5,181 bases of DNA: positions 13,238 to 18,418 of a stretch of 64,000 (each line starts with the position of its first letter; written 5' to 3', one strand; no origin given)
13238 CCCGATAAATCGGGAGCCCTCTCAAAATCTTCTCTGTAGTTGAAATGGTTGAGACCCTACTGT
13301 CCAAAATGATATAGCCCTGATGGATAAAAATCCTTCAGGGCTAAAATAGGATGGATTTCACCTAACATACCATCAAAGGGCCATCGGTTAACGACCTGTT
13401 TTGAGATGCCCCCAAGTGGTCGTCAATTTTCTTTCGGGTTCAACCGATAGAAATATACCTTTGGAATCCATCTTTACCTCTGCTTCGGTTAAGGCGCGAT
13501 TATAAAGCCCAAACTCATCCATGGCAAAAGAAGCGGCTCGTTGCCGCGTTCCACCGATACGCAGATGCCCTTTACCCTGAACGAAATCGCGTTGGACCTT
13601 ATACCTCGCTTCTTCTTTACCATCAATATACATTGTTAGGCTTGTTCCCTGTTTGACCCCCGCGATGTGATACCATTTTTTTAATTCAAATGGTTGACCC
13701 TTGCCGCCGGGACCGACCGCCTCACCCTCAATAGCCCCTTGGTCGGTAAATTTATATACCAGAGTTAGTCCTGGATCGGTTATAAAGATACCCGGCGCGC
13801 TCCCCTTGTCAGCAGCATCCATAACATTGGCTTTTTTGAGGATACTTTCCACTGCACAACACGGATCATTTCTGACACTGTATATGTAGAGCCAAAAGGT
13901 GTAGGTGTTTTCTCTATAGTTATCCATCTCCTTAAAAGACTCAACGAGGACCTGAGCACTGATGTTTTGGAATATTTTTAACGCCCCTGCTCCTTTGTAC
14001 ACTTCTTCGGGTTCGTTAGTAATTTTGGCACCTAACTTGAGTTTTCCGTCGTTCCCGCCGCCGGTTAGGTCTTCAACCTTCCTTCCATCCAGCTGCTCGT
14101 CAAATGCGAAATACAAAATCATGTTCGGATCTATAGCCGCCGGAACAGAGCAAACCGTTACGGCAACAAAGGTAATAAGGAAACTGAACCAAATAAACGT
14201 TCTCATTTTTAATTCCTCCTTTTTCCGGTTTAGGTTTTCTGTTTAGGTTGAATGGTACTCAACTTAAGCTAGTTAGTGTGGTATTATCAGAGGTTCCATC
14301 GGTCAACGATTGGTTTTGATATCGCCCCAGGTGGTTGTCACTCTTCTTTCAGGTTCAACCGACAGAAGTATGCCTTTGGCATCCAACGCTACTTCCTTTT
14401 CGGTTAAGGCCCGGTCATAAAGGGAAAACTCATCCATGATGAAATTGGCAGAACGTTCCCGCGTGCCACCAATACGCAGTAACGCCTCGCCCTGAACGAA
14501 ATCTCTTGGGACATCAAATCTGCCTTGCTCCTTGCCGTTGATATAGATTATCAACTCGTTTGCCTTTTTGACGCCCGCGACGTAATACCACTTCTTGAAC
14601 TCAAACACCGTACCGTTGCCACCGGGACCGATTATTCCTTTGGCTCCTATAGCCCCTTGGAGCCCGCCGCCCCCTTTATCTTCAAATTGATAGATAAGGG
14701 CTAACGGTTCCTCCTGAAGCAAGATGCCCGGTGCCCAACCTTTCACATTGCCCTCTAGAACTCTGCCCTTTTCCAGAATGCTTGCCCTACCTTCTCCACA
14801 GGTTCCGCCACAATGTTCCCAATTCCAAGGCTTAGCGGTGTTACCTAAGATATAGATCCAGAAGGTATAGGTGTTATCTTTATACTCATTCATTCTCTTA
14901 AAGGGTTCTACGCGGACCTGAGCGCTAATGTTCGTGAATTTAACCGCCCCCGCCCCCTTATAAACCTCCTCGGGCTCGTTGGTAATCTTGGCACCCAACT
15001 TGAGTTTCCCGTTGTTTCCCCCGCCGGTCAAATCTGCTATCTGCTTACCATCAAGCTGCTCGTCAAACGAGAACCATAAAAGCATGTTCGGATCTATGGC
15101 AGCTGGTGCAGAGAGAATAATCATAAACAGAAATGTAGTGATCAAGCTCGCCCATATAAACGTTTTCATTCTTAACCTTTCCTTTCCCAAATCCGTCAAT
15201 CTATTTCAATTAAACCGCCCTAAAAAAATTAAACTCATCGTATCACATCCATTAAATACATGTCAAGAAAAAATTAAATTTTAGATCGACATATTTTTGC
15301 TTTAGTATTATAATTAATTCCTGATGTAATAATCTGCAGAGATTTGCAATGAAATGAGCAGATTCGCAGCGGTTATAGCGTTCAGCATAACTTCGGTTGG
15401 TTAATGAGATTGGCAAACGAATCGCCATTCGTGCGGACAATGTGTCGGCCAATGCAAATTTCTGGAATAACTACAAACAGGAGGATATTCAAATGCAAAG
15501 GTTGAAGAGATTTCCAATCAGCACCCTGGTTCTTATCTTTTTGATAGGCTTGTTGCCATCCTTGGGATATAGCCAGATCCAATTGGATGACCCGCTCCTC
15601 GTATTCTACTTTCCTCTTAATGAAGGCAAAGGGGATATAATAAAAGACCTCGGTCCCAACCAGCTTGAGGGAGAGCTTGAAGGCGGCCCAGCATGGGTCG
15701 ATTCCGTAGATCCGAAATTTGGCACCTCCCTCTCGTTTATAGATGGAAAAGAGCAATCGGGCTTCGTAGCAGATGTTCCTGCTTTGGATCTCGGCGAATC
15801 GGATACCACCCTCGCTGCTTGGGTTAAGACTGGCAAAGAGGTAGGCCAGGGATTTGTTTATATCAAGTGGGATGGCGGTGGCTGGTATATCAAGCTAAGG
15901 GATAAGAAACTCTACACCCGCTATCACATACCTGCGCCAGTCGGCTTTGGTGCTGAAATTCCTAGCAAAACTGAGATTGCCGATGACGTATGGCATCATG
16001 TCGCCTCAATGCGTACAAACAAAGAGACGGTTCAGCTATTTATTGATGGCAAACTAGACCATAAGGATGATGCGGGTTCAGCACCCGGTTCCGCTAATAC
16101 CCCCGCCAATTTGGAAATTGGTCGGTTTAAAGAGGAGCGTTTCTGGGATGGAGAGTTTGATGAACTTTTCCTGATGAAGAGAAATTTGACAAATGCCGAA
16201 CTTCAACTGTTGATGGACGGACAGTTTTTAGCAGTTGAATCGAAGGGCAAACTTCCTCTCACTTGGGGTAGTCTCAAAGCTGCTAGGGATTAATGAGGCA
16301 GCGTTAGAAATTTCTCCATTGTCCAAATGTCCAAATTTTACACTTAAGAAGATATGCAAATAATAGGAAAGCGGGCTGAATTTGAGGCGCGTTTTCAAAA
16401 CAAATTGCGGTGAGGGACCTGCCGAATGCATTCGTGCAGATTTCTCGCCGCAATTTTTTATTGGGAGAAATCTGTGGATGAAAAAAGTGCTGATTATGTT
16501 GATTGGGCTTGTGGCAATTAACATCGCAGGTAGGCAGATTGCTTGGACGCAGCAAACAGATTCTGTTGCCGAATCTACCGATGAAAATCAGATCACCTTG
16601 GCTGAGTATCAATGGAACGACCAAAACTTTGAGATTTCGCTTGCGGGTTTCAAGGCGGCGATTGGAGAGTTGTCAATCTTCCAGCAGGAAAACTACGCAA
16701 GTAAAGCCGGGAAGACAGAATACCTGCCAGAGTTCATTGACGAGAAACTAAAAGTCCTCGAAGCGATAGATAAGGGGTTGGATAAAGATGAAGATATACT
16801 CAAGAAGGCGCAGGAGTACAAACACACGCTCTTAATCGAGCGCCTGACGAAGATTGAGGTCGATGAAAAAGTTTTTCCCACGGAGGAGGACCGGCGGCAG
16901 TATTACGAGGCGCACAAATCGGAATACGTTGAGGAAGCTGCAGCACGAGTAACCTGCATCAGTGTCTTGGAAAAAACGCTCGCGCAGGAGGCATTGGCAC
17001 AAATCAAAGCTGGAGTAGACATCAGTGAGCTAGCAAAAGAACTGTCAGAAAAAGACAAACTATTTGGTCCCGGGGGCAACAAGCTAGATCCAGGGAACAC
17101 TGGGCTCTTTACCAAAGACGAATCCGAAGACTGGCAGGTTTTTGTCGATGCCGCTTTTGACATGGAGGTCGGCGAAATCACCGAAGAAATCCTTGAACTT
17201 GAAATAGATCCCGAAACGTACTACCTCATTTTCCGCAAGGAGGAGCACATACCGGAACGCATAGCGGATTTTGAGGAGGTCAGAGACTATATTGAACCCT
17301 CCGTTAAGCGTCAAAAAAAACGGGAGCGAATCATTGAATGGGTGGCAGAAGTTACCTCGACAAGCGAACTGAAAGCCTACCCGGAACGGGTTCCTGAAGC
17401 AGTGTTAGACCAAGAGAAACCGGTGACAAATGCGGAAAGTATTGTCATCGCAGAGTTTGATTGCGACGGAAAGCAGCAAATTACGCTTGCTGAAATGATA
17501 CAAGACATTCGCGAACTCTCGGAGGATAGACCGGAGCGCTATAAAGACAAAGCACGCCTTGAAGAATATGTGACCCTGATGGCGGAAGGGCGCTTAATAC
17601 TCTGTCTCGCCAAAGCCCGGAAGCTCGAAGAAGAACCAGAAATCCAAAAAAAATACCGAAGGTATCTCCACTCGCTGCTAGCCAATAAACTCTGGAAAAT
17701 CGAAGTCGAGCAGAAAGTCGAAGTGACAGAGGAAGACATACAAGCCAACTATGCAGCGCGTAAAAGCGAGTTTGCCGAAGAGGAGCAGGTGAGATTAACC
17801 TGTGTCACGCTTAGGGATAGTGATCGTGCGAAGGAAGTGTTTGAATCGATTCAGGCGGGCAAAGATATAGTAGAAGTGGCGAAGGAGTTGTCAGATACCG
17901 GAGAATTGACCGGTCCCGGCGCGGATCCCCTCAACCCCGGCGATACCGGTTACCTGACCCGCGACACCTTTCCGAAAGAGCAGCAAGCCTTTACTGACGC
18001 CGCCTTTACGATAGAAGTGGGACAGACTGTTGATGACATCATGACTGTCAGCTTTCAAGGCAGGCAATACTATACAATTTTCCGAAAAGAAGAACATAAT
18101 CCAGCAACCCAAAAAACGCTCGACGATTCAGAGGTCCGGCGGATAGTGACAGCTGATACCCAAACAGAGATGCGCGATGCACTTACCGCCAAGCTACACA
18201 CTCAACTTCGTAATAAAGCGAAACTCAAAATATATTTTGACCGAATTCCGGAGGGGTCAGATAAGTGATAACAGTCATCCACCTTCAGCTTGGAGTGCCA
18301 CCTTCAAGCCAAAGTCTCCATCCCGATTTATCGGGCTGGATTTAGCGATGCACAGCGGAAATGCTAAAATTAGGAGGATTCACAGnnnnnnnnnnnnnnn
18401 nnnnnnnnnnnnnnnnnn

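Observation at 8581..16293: Array of seven tandem secreted LamG/ConA-like paralogues plus a divergently transcribed eighth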

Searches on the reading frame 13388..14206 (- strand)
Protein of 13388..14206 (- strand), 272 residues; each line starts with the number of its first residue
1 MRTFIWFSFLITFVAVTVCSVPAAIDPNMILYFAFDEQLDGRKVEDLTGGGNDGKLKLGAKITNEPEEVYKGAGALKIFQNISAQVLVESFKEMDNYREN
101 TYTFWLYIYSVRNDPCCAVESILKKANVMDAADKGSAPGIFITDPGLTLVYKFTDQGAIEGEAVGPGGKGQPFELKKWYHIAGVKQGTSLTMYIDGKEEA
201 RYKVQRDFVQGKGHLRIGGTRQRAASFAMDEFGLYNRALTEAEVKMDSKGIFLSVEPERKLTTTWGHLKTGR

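Call 4: search_protein_families(library=pfam, proteins=[window:13388-14206:-], max_evalue=0.1)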
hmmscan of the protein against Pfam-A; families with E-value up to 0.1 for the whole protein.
window:13388-14206:- (272 aa): 2 families
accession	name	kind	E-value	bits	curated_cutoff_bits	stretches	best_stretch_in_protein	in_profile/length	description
PF13385.13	Laminin_G_3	-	2.9e-16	60.4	27.6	1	97-245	16-151/151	Concanavalin A-like lectin/glucanases superfamily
PF22925.3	TS_C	-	0.0064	16.6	27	1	169-241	123-201/202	Trans-sialidase, C-terminal domain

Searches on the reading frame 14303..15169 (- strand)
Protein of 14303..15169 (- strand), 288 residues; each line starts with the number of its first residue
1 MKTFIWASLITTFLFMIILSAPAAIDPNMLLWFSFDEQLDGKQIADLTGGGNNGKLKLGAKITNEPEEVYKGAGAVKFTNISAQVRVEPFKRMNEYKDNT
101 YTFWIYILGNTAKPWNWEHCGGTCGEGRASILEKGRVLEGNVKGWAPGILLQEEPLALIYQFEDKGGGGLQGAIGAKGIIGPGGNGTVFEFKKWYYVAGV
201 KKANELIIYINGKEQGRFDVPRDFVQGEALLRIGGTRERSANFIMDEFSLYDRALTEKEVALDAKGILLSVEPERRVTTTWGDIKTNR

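Call 4: search_protein_families(library=pfam, proteins=[window:14303-15169:-], max_evalue=0.1)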
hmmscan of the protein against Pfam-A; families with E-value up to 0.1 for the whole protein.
window:14303-15169:- (288 aa): 1 family
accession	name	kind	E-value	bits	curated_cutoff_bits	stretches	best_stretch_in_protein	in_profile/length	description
PF13385.13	Laminin_G_3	-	1.3e-13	51.8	27.6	1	189-261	76-151/151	Concanavalin A-like lectin/glucanases superfamily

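Call 7: search_protein_families(library=ncbifam, proteins=[window:14303-15169:-], max_evalue=0.01)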
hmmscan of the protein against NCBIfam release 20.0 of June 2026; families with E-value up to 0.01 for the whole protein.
window:14303-15169:- (288 aa): 1 family
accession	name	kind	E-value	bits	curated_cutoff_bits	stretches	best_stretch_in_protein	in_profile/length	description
NF052521.1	TafC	equivalog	0.0015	17.7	410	0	187-261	277-357/373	TafC family fimbrial protein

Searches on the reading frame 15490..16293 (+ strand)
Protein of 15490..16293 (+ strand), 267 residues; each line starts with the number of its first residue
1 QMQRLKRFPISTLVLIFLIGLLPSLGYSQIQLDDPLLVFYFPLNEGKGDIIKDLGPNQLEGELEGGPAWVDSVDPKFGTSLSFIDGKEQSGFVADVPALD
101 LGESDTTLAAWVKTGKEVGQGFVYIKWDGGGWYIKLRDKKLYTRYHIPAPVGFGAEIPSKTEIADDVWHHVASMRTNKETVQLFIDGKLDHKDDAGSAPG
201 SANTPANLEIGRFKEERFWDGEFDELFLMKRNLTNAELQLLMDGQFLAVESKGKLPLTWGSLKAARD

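Call 4: search_protein_families(library=pfam, proteins=[window:15490-16293:+], max_evalue=0.1)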
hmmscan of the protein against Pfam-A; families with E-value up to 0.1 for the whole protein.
window:15490-16293:+ (267 aa): 2 families
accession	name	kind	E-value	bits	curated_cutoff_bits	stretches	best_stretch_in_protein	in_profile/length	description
PF13385.13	Laminin_G_3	-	4.4e-18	66.3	27.6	1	95-238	8-150/151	Concanavalin A-like lectin/glucanases superfamily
PF02210.31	Laminin_G_2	-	0.0011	19.9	22.9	1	133-213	22-99/126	Laminin G domain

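Call 7: search_protein_families(library=ncbifam, proteins=[window:15490-16293:+], max_evalue=0.01)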
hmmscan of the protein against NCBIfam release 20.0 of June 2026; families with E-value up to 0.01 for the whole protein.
window:15490-16293:+ (267 aa): 0 families

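Call 48: find_homologous_proteins(query=window:15490-16293:+, max_evalue=0.00001)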
Query window:15490-16293:+ (267 aa): 11 proteins with E <= 0.00001 among 789 candidates.
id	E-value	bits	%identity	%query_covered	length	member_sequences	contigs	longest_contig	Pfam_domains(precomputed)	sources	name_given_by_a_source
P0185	2.9e-172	589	97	99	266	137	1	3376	PF13385.14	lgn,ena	-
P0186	1.1e-128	446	76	100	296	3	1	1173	PF13385.14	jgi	jgi:hypothetical protein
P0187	3.3e-122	425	71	99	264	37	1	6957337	PF13385.14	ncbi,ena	-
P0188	5.9e-121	421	71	99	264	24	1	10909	PF13385.14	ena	-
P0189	9.4e-117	407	68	100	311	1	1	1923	PF13385.14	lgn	-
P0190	1.1e-115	404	69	99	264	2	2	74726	PF13385.14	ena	-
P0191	3.3e-115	402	68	100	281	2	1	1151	PF13385.14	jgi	-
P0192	5.4e-88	313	58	93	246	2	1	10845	PF07953.21,PF13385.14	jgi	jgi:hypothetical protein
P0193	2.2e-73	265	50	97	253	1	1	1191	PF13385.14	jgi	-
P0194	6.9e-71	257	49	99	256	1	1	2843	PF13385.14,PF02210.32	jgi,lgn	-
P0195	1.8e-59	219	58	63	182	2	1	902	PF13385.14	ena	-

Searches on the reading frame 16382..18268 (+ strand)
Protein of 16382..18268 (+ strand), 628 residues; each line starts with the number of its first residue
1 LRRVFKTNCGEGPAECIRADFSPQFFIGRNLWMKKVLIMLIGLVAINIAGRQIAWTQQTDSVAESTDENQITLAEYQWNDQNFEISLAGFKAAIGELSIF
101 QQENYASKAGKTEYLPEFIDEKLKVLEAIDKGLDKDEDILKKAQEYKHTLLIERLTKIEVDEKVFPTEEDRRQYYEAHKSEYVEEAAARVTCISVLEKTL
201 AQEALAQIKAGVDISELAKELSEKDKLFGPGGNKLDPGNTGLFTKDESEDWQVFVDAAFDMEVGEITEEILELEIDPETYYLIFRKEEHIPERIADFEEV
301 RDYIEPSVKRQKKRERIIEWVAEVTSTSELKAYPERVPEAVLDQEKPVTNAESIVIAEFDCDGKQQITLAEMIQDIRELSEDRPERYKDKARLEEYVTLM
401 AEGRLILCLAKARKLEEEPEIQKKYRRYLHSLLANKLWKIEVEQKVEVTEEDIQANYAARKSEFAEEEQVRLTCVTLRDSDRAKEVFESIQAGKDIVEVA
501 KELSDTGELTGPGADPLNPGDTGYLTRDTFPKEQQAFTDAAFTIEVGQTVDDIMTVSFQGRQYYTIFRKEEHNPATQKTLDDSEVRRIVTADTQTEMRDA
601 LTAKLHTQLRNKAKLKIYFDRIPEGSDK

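Call 7: search_protein_families(library=ncbifam, proteins=[window:16382-18268:+], max_evalue=0.01)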
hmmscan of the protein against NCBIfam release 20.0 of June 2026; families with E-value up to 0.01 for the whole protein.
window:16382-18268:+ (628 aa): 5 families
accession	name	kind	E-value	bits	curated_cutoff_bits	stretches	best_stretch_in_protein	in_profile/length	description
NF008054.0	PRK10788.1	equivalog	6.4e-20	71.4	493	2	441-591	242-375/626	peptidylprolyl isomerase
NF000809.0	PRK00059.1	equivalog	1.2e-19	70.9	303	2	149-334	158-332/336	peptidylprolyl isomerase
NF003356.0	PRK04405.1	subfamily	7.1e-06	25.3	339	1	144-270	107-221/299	peptidylprolyl isomerase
NF051879.1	TDE1658_narrow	equivalog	7e-05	21.9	340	0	162-209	163-210/342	MOSP complex formation periplasmic protein, TDE1658 family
TIGR02925.1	cis_trans_EpsD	equivalog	8.6e-05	22.3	108.9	1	84-229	36-181/232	EpsD family peptidyl-prolyl cis-trans isomerase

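Call 31: search_protein_families(library=pfam, proteins=[window:16382-18268:+], max_evalue=0.001)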
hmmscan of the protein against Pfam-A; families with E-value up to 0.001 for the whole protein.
window:16382-18268:+ (628 aa): 3 families
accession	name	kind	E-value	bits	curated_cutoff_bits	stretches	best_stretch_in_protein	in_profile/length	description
PF13145.12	Rotamase_2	-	9.3e-20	72.1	27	2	166-302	1-121/121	PPIC-type PPIASE domain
PF00639.27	Rotamase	-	2.1e-08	35.5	21.7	0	481-551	20-82/97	PPIC-type PPIASE domain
PF13616.12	Rotamase_3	-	3.4e-06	28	22.5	0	198-267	37-98/116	PPIC-type PPIASE domain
